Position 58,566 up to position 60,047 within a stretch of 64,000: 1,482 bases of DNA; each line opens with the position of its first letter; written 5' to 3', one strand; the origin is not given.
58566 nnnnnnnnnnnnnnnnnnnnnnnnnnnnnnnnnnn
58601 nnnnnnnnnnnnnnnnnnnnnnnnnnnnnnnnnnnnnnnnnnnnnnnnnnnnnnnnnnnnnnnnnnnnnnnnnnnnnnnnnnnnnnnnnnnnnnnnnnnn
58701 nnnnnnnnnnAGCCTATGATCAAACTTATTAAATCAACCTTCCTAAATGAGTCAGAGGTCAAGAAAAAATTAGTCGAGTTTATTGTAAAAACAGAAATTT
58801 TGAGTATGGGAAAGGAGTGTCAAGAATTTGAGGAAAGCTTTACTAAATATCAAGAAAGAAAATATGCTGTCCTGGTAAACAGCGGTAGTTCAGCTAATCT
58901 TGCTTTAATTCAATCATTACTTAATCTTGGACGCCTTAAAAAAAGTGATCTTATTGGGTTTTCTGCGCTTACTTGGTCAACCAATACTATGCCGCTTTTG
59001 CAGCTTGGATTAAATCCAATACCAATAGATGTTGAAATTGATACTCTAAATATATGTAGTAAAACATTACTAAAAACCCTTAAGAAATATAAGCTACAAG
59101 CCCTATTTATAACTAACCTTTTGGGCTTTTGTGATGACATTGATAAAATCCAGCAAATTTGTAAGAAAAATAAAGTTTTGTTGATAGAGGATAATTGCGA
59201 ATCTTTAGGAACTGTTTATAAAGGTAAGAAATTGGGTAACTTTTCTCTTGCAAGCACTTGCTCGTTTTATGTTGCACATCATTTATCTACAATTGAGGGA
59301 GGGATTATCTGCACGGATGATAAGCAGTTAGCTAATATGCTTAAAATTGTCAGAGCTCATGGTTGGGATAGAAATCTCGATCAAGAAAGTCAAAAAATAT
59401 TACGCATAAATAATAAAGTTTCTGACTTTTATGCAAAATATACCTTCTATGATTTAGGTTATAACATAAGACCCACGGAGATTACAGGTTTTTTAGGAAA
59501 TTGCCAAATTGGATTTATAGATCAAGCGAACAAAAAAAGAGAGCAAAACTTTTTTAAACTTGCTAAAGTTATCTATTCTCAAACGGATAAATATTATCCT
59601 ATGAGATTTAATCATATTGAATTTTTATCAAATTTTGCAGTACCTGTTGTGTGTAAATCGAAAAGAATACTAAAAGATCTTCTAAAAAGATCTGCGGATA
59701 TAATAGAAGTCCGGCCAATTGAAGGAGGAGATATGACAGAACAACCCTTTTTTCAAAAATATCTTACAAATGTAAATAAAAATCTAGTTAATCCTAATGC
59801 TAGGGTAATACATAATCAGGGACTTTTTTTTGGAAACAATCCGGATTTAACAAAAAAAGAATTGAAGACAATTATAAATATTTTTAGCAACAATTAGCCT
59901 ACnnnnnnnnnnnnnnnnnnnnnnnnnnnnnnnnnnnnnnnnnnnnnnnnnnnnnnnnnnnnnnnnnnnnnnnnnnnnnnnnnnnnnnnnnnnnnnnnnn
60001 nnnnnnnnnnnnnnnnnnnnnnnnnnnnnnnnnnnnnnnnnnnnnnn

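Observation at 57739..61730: Candidate 3,6-dideoxyhexose (colitose-like) pathway: a PMP-dependent 3-dehydratase with His-His in place of the catalytic Lys, next to an Fcl/ColC homolog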

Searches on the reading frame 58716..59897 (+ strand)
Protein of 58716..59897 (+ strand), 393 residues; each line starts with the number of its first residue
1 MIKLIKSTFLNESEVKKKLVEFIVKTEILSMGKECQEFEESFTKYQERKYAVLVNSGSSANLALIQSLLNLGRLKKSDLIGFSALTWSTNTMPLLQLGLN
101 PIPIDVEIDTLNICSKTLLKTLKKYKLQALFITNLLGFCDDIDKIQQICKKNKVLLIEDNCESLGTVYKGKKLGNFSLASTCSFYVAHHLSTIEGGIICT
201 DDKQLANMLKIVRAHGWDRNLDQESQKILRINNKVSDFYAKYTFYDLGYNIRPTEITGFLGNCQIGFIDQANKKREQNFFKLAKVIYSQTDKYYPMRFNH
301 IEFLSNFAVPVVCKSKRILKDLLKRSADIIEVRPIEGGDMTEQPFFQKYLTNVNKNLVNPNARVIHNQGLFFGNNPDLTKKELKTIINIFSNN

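Call 3: search_protein_families(library=ncbifam, proteins=[window:58716-59897:+], max_evalue=0.001)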
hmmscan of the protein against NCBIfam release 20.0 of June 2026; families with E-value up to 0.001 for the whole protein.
window:58716-59897:+ (393 aa): 11 families
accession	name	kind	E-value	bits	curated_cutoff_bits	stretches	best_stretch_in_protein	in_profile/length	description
NF011936.0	PRK15407.1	equivalog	9.1e-58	196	423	1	18-391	51-433/440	lipopolysaccharide biosynthesis protein RfbH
TIGR03588.1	PseC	equivalog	6.8e-42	143.7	423.5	1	18-387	15-373/380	UDP-4-amino-4,6-dideoxy-N-acetyl-beta-L-altrosamine transaminase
TIGR04181.1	NHT_00031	hypoth_equivalog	1.3e-32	113.1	420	1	14-361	11-350/359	LegC family aminotransferase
NF008658.2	PRK11658.1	equivalog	7.7e-26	90.6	631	1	19-220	19-214/379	UDP-4-amino-4-deoxy-L-arabinose aminotransferase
NF008687.0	PRK11706.1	equivalog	2.1e-21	76.1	375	1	26-282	24-263/375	dTDP-4-amino-4,6-dideoxygalactose transaminase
TIGR04427.1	PLP_DesI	equivalog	3.7e-15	55.9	650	1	32-240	51-249/390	dTDP-4-dehydro-6-deoxyglucose aminotransferase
TIGR02379.1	ECA_wecE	subfamily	1e-14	54.1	434.85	1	33-282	31-264/376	dTDP-4-amino-4,6-dideoxy-D-glucose transaminase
NF005026.0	PRK06434.1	equivalog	9.4e-05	21.4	634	1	35-213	66-235/385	cystathionine gamma-lyase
TIGR00858.1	bioF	equivalog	0.00026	19.8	426.45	0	35-78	68-111/365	8-amino-7-oxononanoate synthase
NF005526.0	PRK07179.1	equivalog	0.00053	18.7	428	0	27-68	93-134/407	alpha-hydroxyketone-type quorum-sensing autoinducer synthase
TIGR01326.1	OAH_OAS_sulfhy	subfamily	0.00067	18.5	495.1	1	38-200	62-219/418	O-acetylhomoserine aminocarboxypropyltransferase/cysteine synthase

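Call 4: search_protein_families(library=pfam, proteins=[window:58716-59897:+], max_evalue=0.001)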
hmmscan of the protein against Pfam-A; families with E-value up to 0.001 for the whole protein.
window:58716-59897:+ (393 aa): 2 families
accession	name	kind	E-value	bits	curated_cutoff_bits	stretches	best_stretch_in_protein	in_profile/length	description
PF01041.23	DegT_DnrJ_EryC1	-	1.9e-55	189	19.8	1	16-389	7-358/360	DegT/DnrJ/EryC1/StrS aminotransferase family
PF01053.26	Cys_Met_Meta_PP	-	1.9e-07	30.4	27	1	36-214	55-228/381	Cys/Met metabolism PLP-dependent enzyme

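Call 5: search_solved_structures(query=window:58716-59897:+, max_evalue=1e-10, show_alignments=3)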
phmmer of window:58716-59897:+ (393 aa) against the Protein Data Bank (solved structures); distinct sequences matched with E-value up to 1e-10: 43.
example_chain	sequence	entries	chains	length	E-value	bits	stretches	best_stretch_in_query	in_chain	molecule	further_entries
2gms_A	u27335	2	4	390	1.2e-54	188.6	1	14-376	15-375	Putative pyridoxamine 5-phosphate-dependent dehydrase, Wbdk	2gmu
3b8x_A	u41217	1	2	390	1.3e-53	185.2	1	14-376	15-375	Pyridoxamine 5-phosphate-dependent dehydrase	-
2r0t_A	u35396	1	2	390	2.5e-53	184.4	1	14-376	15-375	Pyridoxamine 5-phosphate-dependent dehydrase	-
3gr9_A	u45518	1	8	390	6.8e-53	182.9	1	14-376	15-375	ColD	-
3bcx_A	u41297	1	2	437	6.3e-38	133.7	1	29-390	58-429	CDP-6-deoxy-L-threo-D-glycero-4-hexulose-3-dehydrase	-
3bb8_A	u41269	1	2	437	1.1e-36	129.5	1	29-390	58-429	CDP-4-keto-6-deoxy-D-glucose-3-dehydrase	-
9wvy_A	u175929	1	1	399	1.3e-27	99.7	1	24-279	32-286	Putative NDP-4-keto-6-deoxyglucose-3-dehydratase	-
3bn1_A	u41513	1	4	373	3.7e-24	88.3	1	19-220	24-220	Perosamine synthetase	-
3dr7_A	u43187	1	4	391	4.5e-24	88.1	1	19-220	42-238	Putative perosamine synthetase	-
2fn6_A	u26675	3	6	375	5.2e-24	87.9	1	14-219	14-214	AMINOTRANSFERASE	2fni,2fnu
3dr4_A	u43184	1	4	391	6.1e-24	87.6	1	19-220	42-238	Putative perosamine synthetase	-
7b0d_A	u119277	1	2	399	7.9e-23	84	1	20-240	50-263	Glutamine--scyllo-inositol transaminase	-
7b0m_AAA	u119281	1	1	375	8.1e-23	83.9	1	14-292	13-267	Sugar aminotransferase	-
1o61_A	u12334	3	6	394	6.7e-22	80.9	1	18-276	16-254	aminotransferase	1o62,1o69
4ztc_A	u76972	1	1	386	7.9e-22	80.7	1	18-276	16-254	Aminotransferase homolog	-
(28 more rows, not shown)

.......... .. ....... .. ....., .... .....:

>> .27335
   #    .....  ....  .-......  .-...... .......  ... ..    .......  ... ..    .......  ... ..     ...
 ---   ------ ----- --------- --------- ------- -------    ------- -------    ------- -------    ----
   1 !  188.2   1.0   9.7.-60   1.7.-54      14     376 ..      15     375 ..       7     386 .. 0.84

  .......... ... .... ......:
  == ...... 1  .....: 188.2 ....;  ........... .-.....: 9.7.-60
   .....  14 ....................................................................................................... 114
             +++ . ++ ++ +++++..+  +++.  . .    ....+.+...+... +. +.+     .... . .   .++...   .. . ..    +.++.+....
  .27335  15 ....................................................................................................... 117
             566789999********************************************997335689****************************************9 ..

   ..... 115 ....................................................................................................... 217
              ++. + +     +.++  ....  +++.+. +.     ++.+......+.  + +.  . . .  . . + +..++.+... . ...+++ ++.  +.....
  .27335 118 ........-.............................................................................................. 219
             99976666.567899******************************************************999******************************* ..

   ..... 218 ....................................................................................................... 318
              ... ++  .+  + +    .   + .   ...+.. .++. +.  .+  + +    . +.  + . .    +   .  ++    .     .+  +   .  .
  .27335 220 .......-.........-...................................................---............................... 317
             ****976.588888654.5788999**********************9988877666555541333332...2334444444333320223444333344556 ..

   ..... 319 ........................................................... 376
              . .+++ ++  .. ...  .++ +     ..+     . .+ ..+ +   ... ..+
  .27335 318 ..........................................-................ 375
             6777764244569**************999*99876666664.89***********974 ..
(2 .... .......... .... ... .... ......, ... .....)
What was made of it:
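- On ColD-type GDP-4-keto-sugar 3-dehydratase: ColD structures are the best PDB matches (call 5).
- ColD scores 188 bits against 134 for E1 (call 5).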

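Call 10: find_homologous_proteins(query=window:58716-59897:+, max_evalue=1e-20)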
Query window:58716-59897:+ (393 aa): 7549 proteins with E <= 1e-20 among 8000 candidates; the best 120 are listed.
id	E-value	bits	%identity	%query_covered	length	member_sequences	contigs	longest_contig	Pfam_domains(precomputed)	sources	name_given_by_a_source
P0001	4.6e-259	876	100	100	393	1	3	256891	PF01053.27,PF01041.24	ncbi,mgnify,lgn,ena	ncbi:MAG: DegT/DnrJ/EryC1/StrS aminotransferase family protein [Patescibacteria group bacterium]|mgn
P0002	4.9e-228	774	88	100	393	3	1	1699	PF01053.27,PF01041.24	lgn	-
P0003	3.6e-225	765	86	99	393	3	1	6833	PF01053.27,PF01041.24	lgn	-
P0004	1.2e-223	760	87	100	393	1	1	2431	PF01053.27,PF01041.24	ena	-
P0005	1.2e-221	753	85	100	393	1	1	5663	PF01053.27,PF01041.24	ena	-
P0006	1.6e-221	753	85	100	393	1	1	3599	PF01053.27,PF01041.24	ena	-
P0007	1.8e-221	753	85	100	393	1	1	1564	PF01053.27,PF01041.24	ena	-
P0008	4.2e-220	748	82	100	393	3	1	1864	PF01053.27,PF01041.24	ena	-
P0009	1.8e-219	746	84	100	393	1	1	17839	PF01053.27,PF01041.24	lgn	-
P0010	4.3e-218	741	84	99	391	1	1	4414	PF01053.27,PF01041.24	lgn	-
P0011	4.5e-215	732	82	99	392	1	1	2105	PF01053.27,PF01041.24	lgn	-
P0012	9.2e-214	727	82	100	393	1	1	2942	PF01053.27,PF01041.24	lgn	-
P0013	5.6e-197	672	74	99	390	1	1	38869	PF00266.26,PF01053.27,PF01041.24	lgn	-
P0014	1.0e-175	602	66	99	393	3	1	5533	PF01053.27,PF01041.24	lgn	-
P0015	1.5e-175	601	66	100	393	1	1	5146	PF01053.27,PF01041.24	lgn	-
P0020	2.1e-174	598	64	99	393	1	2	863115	PF01053.27,PF01041.24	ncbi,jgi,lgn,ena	-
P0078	9.9e-170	582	66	99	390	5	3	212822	PF01053.27,PF01041.24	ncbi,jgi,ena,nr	ncbi:MAG: DegT/DnrJ/EryC1/StrS aminotransferase [Candidatus Levybacteria bacterium CG_4_10_14_0_8_um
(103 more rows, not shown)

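Call 12: find_encoding_contigs(protein=P0020, flank=10000, max_places=2)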
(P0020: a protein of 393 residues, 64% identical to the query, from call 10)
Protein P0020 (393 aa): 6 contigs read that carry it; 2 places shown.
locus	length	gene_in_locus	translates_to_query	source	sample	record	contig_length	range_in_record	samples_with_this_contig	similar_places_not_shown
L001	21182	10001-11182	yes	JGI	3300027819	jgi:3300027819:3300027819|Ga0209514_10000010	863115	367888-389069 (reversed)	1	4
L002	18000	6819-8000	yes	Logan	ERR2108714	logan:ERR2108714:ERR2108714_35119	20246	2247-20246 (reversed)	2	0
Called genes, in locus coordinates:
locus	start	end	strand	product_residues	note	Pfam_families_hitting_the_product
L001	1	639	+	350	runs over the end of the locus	PF13439:Glyco_transf_4, PF13579:Glyco_trans_4_4 (weak), PF00534:Glycos_transf_1, PF13692:Glyco_trans_1_4, PF13524:Glyco_trans_1_2 (weak), PF20706:GT4-conflict (weak)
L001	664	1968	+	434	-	PF13440:Polysacc_synt_3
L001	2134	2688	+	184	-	PF00908:dTDP_sugar_isom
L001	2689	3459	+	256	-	PF00535:Glycos_transf_2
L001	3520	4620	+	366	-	PF13439:Glyco_transf_4, PF20706:GT4-conflict, PF00534:Glycos_transf_1, PF13692:Glyco_trans_1_4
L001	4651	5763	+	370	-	PF00155:Aminotran_1_2, PF01041:DegT_DnrJ_EryC1, PF00266:Aminotran_5 (weak)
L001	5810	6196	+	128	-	PF14667:Polysacc_synt_C, PF00190:Cupin_1 (weak), PF07883:Cupin_2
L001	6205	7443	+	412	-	PF08421:Methyltransf_13, PF13489:Methyltransf_23, PF08241:Methyltransf_11 (faint), PF08242:Methyltransf_12 (weak), PF08484:Methyltransf_14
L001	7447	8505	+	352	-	PF01073:3Beta_HSD, PF01370:Epimerase, PF02719:Polysacc_synt_2 (faint), PF16363:GDP_Man_Dehyd, PF07993:NAD_binding_4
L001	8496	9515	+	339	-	PF00535:Glycos_transf_2, PF13641:Glyco_tranf_2_3 (weak)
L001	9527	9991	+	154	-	PF25084:LbH_EIF2B, PF25087:GMPPB_C (weak), PF00132:Hexapep, PF14602:Hexapep_2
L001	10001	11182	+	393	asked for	PF01041:DegT_DnrJ_EryC1, PF01053:Cys_Met_Meta_PP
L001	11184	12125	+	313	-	PF01370:Epimerase, PF02719:Polysacc_synt_2 (faint), PF04321:RmlD_sub_bind (faint), PF01073:3Beta_HSD (weak), PF07993:NAD_binding_4 (faint), PF13460:NAD_binding_10 (weak), PF16363:GDP_Man_Dehyd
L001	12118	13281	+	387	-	PF00534:Glycos_transf_1, PF13692:Glyco_trans_1_4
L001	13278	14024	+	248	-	PF02353:CMAS (weak), PF03848:TehB, PF13489:Methyltransf_23, PF05175:MTS, PF13847:Methyltransf_31, PF08241:Methyltransf_11, PF08242:Methyltransf_12, PF13649:Methyltransf_25, +7 more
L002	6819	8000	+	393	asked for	PF01041:DegT_DnrJ_EryC1, PF01053:Cys_Met_Meta_PP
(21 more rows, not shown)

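Call 13: find_encoding_contigs(protein=P0078, flank=10000, max_places=2)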
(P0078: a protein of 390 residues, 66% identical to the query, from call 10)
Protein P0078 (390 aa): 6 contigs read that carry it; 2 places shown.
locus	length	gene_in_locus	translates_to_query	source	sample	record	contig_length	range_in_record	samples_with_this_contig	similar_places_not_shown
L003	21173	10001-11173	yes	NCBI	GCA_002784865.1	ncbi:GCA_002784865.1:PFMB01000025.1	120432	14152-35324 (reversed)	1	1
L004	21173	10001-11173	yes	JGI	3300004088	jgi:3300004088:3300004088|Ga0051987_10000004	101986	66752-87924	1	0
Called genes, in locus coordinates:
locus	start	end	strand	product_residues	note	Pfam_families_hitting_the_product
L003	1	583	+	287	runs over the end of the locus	PF00535:Glycos_transf_2, PF13641:Glyco_tranf_2_3 (weak)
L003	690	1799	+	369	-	PF13439:Glyco_transf_4, PF20706:GT4-conflict, PF00534:Glycos_transf_1, PF13692:Glyco_trans_1_4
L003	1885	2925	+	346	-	PF02661:Fic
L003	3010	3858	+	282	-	PF00535:Glycos_transf_2, PF10111:Glyco_tranf_2_2 (weak)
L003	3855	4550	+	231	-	PF13489:Methyltransf_23, PF01209:Ubie_methyltran, PF02353:CMAS, PF05175:MTS (weak), PF13847:Methyltransf_31, PF08241:Methyltransf_11, PF08242:Methyltransf_12, PF13649:Methyltransf_25, +2 more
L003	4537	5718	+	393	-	PF00534:Glycos_transf_1, PF13692:Glyco_trans_1_4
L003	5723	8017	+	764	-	PF09586:YfhO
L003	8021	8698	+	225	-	PF01209:Ubie_methyltran (weak), PF13489:Methyltransf_23, PF05175:MTS (weak), PF07021:MetW, PF13649:Methyltransf_25, PF13847:Methyltransf_31, PF08241:Methyltransf_11, PF08242:Methyltransf_12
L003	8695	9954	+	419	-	PF00534:Glycos_transf_1, PF13692:Glyco_trans_1_4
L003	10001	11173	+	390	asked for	PF01041:DegT_DnrJ_EryC1, PF01053:Cys_Met_Meta_PP (weak)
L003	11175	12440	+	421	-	PF00534:Glycos_transf_1, PF13692:Glyco_trans_1_4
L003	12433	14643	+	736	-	-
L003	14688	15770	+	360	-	-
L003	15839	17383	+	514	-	-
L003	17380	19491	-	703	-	PF13231:PMT_2 (weak), PF03717:PBP_dimer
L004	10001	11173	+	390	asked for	PF01041:DegT_DnrJ_EryC1, PF01053:Cys_Met_Meta_PP (weak)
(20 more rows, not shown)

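Call 26: find_encoding_contigs(protein=P0001, flank=10000, max_places=2)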
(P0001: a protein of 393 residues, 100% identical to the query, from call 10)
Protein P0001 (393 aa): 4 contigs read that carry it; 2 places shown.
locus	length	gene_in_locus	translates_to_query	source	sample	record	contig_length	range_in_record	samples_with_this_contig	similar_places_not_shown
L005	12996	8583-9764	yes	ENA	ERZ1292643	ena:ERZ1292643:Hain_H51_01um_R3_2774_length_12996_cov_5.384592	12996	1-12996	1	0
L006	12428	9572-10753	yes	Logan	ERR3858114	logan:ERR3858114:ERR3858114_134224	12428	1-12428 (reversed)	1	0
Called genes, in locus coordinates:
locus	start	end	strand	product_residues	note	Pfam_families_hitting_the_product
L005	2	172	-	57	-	?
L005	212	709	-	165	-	PF18915:DUF5667 (weak)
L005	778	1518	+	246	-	PF01209:Ubie_methyltran (weak), PF07021:MetW, PF13489:Methyltransf_23, PF13847:Methyltransf_31, PF08241:Methyltransf_11, PF08242:Methyltransf_12, PF13649:Methyltransf_25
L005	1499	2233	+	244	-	PF00535:Glycos_transf_2, PF10111:Glyco_tranf_2_2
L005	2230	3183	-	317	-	PF01073:3Beta_HSD, PF01370:Epimerase, PF02719:Polysacc_synt_2 (weak), PF04321:RmlD_sub_bind, PF05368:NmrA, PF07993:NAD_binding_4 (weak), PF13460:NAD_binding_10, PF16363:GDP_Man_Dehyd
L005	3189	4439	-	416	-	PF03721:UDPG_MGDP_dh_N, PF00984:UDPG_MGDP_dh (weak), PF03720:UDPG_MGDP_dh_C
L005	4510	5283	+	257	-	PF00535:Glycos_transf_2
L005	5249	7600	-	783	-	-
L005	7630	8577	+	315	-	PF01073:3Beta_HSD, PF01370:Epimerase, PF02719:Polysacc_synt_2, PF04321:RmlD_sub_bind, PF05368:NmrA (weak), PF16363:GDP_Man_Dehyd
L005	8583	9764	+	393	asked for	PF01041:DegT_DnrJ_EryC1, PF01053:Cys_Met_Meta_PP (weak)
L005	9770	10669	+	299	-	-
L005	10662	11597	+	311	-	PF01370:Epimerase, PF04321:RmlD_sub_bind, PF16363:GDP_Man_Dehyd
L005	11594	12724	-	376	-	PF13439:Glyco_transf_4, PF13579:Glyco_trans_4_4 (weak), PF20706:GT4-conflict, PF00534:Glycos_transf_1, PF13692:Glyco_trans_1_4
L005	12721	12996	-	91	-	?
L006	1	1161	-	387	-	?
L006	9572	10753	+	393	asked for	PF01041:DegT_DnrJ_EryC1, PF01053:Cys_Met_Meta_PP (weak)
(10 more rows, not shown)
